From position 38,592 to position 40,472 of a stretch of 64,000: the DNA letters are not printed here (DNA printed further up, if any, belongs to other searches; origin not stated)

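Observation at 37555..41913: GcvT-family folate protein coupled to two PYROXD2/CrtI-like flavoproteins: candidate uncharacterised amine N-demethylase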

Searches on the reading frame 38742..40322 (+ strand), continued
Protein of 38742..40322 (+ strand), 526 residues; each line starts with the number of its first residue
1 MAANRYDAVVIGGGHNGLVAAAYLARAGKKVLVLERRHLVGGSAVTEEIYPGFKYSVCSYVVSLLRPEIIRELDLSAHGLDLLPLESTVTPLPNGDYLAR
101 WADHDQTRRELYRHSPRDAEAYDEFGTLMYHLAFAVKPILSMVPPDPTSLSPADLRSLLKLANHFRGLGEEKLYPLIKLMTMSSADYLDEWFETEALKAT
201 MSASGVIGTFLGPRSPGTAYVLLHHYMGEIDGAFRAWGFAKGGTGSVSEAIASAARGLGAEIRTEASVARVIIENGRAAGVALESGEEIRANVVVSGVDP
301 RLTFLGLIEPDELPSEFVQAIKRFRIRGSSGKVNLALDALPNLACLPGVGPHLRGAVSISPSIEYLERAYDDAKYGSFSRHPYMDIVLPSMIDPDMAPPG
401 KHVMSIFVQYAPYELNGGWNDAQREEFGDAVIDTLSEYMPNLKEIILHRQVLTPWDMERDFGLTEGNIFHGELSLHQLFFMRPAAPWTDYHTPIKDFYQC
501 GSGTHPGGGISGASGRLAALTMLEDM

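Call 19: find_related_loci(query=A1, collection=genome_contigs, flank=7000)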
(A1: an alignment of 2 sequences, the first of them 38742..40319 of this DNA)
Query A1 (526 aa) in genome_contigs; peptide patterns used: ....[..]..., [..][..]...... (x = any residue, [..] = any of these).
600 stretches matched a pattern (row limit reached: there are more); 578 encode a relative of the query (tblastn E <= 1e-3); the best 80 are kept; 80 distinct loci.
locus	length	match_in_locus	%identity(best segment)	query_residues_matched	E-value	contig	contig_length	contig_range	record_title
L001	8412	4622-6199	98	1-526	0e+0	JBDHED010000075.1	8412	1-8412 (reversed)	MAG: Gemmatimonadota bacterium isolate M8-44_Bin_140 M8-44_Bin_140_scaffold_31737, whole genome shotgun sequence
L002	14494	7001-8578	95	1-526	0e+0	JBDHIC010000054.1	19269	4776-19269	MAG: Gemmatimonadota bacterium isolate M8-62_Bin_88 M8-62_Bin_88_scaffold_38080, whole genome shotgun sequence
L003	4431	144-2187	94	3-526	0e+0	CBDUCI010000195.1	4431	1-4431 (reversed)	MAG TPA_asm: uncultured bacterium isolate ERR2431957_metabat2_43 genome assembly, contig: ERZ23878503.10847, whole genom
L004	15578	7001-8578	97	1-526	0e+0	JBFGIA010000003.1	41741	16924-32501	MAG: Gemmatimonadota bacterium isolate Mix_sand02.2020.12.Z.53 k141_1659737_length_41741_cov_12.0236, whole genome shotg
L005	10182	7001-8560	79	6-525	0e+0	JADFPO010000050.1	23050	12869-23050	MAG: Gemmatimonadetes bacterium isolate B74T1B5 B74T1B5_NODE1835, whole genome shotgun sequence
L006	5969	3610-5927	80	4-525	0e+0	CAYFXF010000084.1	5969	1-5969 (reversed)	MAG TPA_asm: uncultured Gemmatimonadota bacterium isolate ERP108616_co2_409 genome assembly, contig: NODE_28322_length_5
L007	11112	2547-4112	79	4-525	0e+0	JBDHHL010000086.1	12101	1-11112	MAG: Gemmatimonadota bacterium isolate M8-62_Bin_193 M8-62_Bin_193_scaffold_23120, whole genome shotgun sequence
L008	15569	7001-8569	78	3-525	0e+0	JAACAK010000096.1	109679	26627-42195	MAG: Candidatus Kutchimonas denitrificans isolate KS3-K002 K_merged_R1_(paired)_contig_81333, whole genome shotgun seque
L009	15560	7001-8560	78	6-525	0e+0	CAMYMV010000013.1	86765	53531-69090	MAG: uncultured Gemmatimonadales bacterium isolate ES_Gemmatimonadota_01 genome assembly, contig: scaffold_339, whole ge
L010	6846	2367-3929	78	5-525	0e+0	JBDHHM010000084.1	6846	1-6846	MAG: Gemmatimonadota bacterium isolate M8-62_Bin_196 M8-62_Bin_196_scaffold_62011, whole genome shotgun sequence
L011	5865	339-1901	78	5-525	0e+0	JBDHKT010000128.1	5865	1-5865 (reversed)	MAG: Gemmatimonadota bacterium isolate BHB10-38_Bin_32 BHB10-38_Bin_32_scaffold_83731, whole genome shotgun sequence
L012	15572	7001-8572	80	2-525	0e+0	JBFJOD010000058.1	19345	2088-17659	MAG: Gemmatimonadota bacterium isolate Mix_sand18.2022.04.D.102 k141_2420029_length_19345_cov_12.0000, whole genome shot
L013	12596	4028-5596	76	3-525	0e+0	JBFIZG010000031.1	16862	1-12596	MAG: Gemmatimonadales bacterium isolate Mix_sand14.2021.12.G.67 k141_2307674_length_16862_cov_9.9720, whole genome shotg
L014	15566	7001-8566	76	4-525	0e+0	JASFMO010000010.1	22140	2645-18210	MAG: Gemmatimonadales bacterium isolate D0817S02metaG_Bin_254 D0817S02metaG_FD_scaffold_204_c1, whole genome shotgun seq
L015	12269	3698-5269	77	2-525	0e+0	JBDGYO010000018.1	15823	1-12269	MAG: Gemmatimonadota bacterium isolate M3-38_Bin_121 M3-38_Bin_121_scaffold_17185, whole genome shotgun sequence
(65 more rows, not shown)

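Call 41: find_encoding_contigs(protein=window:38742-40322:+, flank=10000, max_places=6)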
Protein window:38742-40322:+ (526 aa): no gene with exactly this product is on record in the collection.

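Call 42: find_encoding_contigs(protein=P0104, flank=10000, max_places=3)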
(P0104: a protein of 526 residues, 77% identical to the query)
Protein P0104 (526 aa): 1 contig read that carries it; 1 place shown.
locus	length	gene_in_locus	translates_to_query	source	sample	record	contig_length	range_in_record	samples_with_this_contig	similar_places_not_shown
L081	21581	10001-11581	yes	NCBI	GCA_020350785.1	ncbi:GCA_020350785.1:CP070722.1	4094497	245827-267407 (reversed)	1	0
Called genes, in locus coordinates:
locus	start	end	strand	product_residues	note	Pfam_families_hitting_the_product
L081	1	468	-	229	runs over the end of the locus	PF00657:Lipase_GDSL, PF13472:Lipase_GDSL_2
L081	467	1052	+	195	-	PF00005:ABC_tran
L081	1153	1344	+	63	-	PF02445:NadA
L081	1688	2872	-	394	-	PF02771:Acyl-CoA_dh_N, PF02770:Acyl-CoA_dh_M, PF00441:Acyl-CoA_dh_1, PF08028:Acyl-CoA_dh_2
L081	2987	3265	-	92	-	-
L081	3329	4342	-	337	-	PF00180:Iso_dh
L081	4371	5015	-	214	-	-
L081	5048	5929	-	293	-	PF00106:adh_short, PF08659:KR, PF13561:adh_short_C2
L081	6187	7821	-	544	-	PF04286:DUF445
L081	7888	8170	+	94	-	-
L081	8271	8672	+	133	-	PF06831:H2TH, PF06827:zf-FPG_IleRS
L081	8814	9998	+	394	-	PF01571:GCV_T, PF08669:GCV_T_C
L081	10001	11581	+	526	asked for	PF00890:FAD_binding_2 (faint), PF01266:DAO (weak), PF01946:Thi4 (faint), PF03486:HI0933_like (faint), PF07992:Pyr_redox_2 (faint), PF12831:FAD_oxidored (weak), PF13450:NAD_binding_8, PF01593:Amino_oxidase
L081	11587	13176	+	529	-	PF00070:Pyr_redox (faint), PF00890:FAD_binding_2 (faint), PF01266:DAO, PF01494:FAD_binding_3 (faint), PF01593:Amino_oxidase, PF01946:Thi4 (faint), PF12831:FAD_oxidored (weak), PF13450:NAD_binding_8, +2 more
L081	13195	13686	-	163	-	-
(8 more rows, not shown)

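Call 43: find_encoding_contigs(protein=P0080, flank=10000, max_places=3)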
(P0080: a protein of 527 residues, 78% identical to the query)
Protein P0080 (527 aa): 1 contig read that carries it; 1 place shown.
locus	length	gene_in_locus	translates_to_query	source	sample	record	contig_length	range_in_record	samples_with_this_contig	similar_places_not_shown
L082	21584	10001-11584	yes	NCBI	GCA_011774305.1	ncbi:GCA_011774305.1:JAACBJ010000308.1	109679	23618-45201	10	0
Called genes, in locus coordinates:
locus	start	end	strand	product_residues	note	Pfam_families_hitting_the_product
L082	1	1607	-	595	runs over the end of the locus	PF22148:Fervidolysin_NPro-like (weak), PF00082:Peptidase_S8, PF02369:Big_1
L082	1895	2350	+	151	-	PF27154:ORF11_beta (weak)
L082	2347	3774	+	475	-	PF01979:Amidohydro_1, PF07969:Amidohydro_3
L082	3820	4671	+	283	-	PF14371:DUF4412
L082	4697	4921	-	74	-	PF09855:Zn_ribbon_13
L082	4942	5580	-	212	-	PF02574:S-methyl_trans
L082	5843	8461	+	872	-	PF13458:Peripla_BP_6 (weak), PF07238:PilZ (weak)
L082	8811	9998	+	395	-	PF01571:GCV_T, PF08669:GCV_T_C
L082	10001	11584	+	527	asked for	PF00890:FAD_binding_2 (faint), PF01266:DAO (weak), PF03486:HI0933_like (faint), PF07992:Pyr_redox_2 (faint), PF12831:FAD_oxidored (faint), PF13450:NAD_binding_8, PF01593:Amino_oxidase, PF01266:DAO (weak)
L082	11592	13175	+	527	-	PF00890:FAD_binding_2 (faint), PF01266:DAO (weak), PF01593:Amino_oxidase, PF07992:Pyr_redox_2 (faint), PF13450:NAD_binding_8, PF01593:Amino_oxidase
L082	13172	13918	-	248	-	PF03358:FMN_red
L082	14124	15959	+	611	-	PF19291:TREH_N, PF00723:Glyco_hydro_15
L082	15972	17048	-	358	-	PF01791:DeoC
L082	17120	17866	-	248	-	PF01182:Glucosamine_iso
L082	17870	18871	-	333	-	PF00316:FBPase, PF18913:FBPase_C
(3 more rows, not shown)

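Call 52: search_protein_representatives(protein=window:38742-40319:+)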
Query: 526 residues. Proteins with E-value up to 0.001 (for the whole library): 24732; up to 1e-10: 12041; up to 1e-30: 3156. The best 150 are listed.
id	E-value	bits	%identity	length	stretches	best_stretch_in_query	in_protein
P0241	2.1e-225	765.9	66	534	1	3-524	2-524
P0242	8.2e-174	595.7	64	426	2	3-312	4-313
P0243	7.2e-171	586.0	51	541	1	1-525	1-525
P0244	2.0e-169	581.2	54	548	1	4-524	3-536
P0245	9.7e-168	575.6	50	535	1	1-525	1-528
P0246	2.0e-161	554.8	50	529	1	5-525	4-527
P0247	2.3e-160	551.3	46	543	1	3-525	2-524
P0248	3.9e-154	530.7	49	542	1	4-524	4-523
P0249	1.8e-149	515.3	50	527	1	5-525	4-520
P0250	1.1e-147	509.5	57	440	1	92-525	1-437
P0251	1.4e-147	509.1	46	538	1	6-523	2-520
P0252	3.5e-146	504.5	48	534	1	4-525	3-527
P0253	1.4e-145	502.5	47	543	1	6-525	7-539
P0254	1.7e-145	502.2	49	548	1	4-524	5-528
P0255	4.0e-145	501.0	46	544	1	4-526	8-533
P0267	6.9e-135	467.2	45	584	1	4-525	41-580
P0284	8.0e-127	440.6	45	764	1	4-521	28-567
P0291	1.5e-124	433.1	43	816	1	6-525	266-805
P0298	7.8e-122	424.2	44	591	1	6-522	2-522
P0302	2.9e-121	422.3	40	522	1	5-523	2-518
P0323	2.8e-116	405.8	40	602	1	4-519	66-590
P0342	4.5e-113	395.3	38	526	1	5-523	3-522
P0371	3.4e-108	379.1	45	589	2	6-416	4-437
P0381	1.2e-106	374.1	37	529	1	4-525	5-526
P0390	9.8e-105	367.7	40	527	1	4-522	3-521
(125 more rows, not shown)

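Call 53: search_protein_families(library=pfam, proteins=[P0284, P0291, P0298, P0371, P0323], max_evalue=0.00001)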
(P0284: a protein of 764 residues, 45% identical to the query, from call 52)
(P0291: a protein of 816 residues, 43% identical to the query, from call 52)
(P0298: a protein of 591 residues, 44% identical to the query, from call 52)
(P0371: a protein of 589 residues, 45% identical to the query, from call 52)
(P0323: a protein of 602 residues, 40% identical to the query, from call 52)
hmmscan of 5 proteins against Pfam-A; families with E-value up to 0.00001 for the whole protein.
P0284 (764 aa): 3 families
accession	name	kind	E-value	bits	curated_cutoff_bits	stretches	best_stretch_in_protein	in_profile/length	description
PF01266.30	DAO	-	1.5e-12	48.2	27.9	0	31-67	1-38/353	FAD dependent oxidoreductase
PF01593.30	Amino_oxidase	-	3.3e-12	46.9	19.8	1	274-380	199-295/443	Flavin containing amine oxidoreductase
PF13450.12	NAD_binding_8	-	2.8e-11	44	21.9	1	34-88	1-54/68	NAD(P)-binding Rossmann-like domain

P0291 (816 aa): 7 families
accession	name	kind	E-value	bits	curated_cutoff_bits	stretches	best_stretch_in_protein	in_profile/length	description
PF01593.30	Amino_oxidase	-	3.1e-16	60.1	19.8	1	277-569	3-259/443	Flavin containing amine oxidoreductase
PF04828.22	GFA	-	3.6e-16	59.7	24.3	1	56-169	2-115/115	Glutathione-dependent formaldehyde-activating enzyme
PF01266.30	DAO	-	8.1e-12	45.8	27.9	1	267-303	1-38/353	FAD dependent oxidoreductase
PF13450.12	NAD_binding_8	-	3.4e-10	40.5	21.9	1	270-317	1-47/68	NAD(P)-binding Rossmann-like domain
PF00890.30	FAD_binding_2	-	1.3e-06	28.3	20.4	0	267-304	1-38/414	FAD binding domain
PF01494.25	FAD_binding_3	-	6.7e-06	26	22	0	267-297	3-33/349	FAD binding domain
PF01946.23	Thi4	-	7.7e-06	25.7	26.2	0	264-304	16-57/235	Thi4 family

P0298 (591 aa): 6 families
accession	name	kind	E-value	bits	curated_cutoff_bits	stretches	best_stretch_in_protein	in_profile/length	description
PF01593.30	Amino_oxidase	-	4.2e-22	79.5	19.8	1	13-523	3-443/443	Flavin containing amine oxidoreductase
PF01266.30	DAO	-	5.7e-09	36.4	27.9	0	237-514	153-346/353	FAD dependent oxidoreductase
PF13450.12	NAD_binding_8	-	7.3e-09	36.2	21.9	1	6-51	1-45/68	NAD(P)-binding Rossmann-like domain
PF12831.13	FAD_oxidored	-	3.9e-08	33.4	27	1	3-46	1-44/416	FAD dependent oxidoreductase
PF03486.20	HI0933_like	-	3.5e-07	30.3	50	0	2-40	1-39/244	HI0933-like protein Rossmann domain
PF07992.20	Pyr_redox_2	-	1.2e-06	28.7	26.1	0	2-47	1-47/291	Pyridine nucleotide-disulphide oxidoreductase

P0371 (589 aa): 6 families
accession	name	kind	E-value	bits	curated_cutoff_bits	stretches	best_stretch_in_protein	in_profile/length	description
PF01266.30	DAO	-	1.9e-14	54.4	27.9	1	245-377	144-273/353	FAD dependent oxidoreductase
PF01593.30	Amino_oxidase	-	1.6e-11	44.6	19.8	1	16-344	4-293/443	Flavin containing amine oxidoreductase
PF13450.12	NAD_binding_8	-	4.5e-08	33.7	21.9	1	8-53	1-45/68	NAD(P)-binding Rossmann-like domain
PF01946.23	Thi4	-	3.9e-06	26.7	26.2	0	5-42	19-57/235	Thi4 family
PF07992.20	Pyr_redox_2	-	5.2e-06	26.5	26.1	0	252-302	185-234/291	Pyridine nucleotide-disulphide oxidoreductase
PF00890.30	FAD_binding_2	-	7.4e-06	25.8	20.4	0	6-42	2-38/414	FAD binding domain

P0323 (602 aa): 3 families
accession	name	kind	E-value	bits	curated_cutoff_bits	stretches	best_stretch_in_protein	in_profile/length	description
PF13450.12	NAD_binding_8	-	1.8e-13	51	21.9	1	72-124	1-52/68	NAD(P)-binding Rossmann-like domain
PF01266.30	DAO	-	1.4e-09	38.4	27.9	1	69-105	1-38/353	FAD dependent oxidoreductase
PF01593.30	Amino_oxidase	-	2.1e-08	34.3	19.8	1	79-397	3-290/443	Flavin containing amine oxidoreductase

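Call 54: search_protein_families(library=ncbifam, proteins=[P0241, P0243, P0267, P0302, P0342, P0381, P0390], max_evalue=1e-30)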
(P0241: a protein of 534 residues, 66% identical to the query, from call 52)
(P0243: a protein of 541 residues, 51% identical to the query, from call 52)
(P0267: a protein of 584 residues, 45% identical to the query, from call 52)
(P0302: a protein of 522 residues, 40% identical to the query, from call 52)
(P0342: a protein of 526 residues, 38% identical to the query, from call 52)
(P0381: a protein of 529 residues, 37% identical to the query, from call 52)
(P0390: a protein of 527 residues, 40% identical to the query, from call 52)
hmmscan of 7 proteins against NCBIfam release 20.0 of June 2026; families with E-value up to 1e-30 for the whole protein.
P0241 (534 aa): 2 families
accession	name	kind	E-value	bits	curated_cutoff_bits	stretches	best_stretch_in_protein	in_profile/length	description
NF045689.1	BCarotKetCrtO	equivalog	4e-80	269.9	1000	1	3-528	2-541/563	beta-carotene ketolase CrtO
TIGR02734.1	crtI_fam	subfamily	6.2e-36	124.1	238.1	0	211-510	191-474/504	phytoene desaturase family protein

P0243 (541 aa): 2 families
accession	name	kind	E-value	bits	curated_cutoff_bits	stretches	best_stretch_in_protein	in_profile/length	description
NF045689.1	BCarotKetCrtO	equivalog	5.6e-82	276.1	1000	1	5-523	3-536/563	beta-carotene ketolase CrtO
TIGR02734.1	crtI_fam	subfamily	4.6e-31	108.1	238.1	0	225-527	199-493/504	phytoene desaturase family protein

P0267 (584 aa): 3 families
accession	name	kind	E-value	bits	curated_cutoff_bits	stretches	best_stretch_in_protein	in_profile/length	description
NF045689.1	BCarotKetCrtO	equivalog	1.1e-93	314.7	1000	1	42-582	3-540/563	beta-carotene ketolase CrtO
TIGR02734.1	crtI_fam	subfamily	1.9e-36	125.8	238.1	1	45-566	1-475/504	phytoene desaturase family protein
NF045637.1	carotdesatCrtDProt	equivalog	9.3e-31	106.9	580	0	281-349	211-278/485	1-hydroxycarotenoid 3,4-desaturase CrtD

P0302 (522 aa): 2 families
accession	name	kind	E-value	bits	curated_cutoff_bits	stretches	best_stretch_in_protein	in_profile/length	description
NF045689.1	BCarotKetCrtO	equivalog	1.1e-89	301.5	1000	1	2-520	3-538/563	beta-carotene ketolase CrtO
TIGR02734.1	crtI_fam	subfamily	6.3e-37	127.4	238.1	1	6-508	2-477/504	phytoene desaturase family protein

P0342 (526 aa): 1 family
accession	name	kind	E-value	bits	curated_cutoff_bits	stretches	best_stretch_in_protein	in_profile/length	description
NF045689.1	BCarotKetCrtO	equivalog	1.4e-81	274.7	1000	1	1-524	1-538/563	beta-carotene ketolase CrtO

P0381 (529 aa): 1 family
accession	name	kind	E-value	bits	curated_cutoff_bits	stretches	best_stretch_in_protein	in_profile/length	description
NF045689.1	BCarotKetCrtO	equivalog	3.6e-78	263.5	1000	1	6-526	3-538/563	beta-carotene ketolase CrtO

P0390 (527 aa): 2 families
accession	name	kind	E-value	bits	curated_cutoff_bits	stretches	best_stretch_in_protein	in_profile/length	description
NF045689.1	BCarotKetCrtO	equivalog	6.4e-71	239.6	1000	1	4-522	3-536/563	beta-carotene ketolase CrtO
TIGR02734.1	crtI_fam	subfamily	1.5e-32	113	238.1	1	7-507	1-471/504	phytoene desaturase family protein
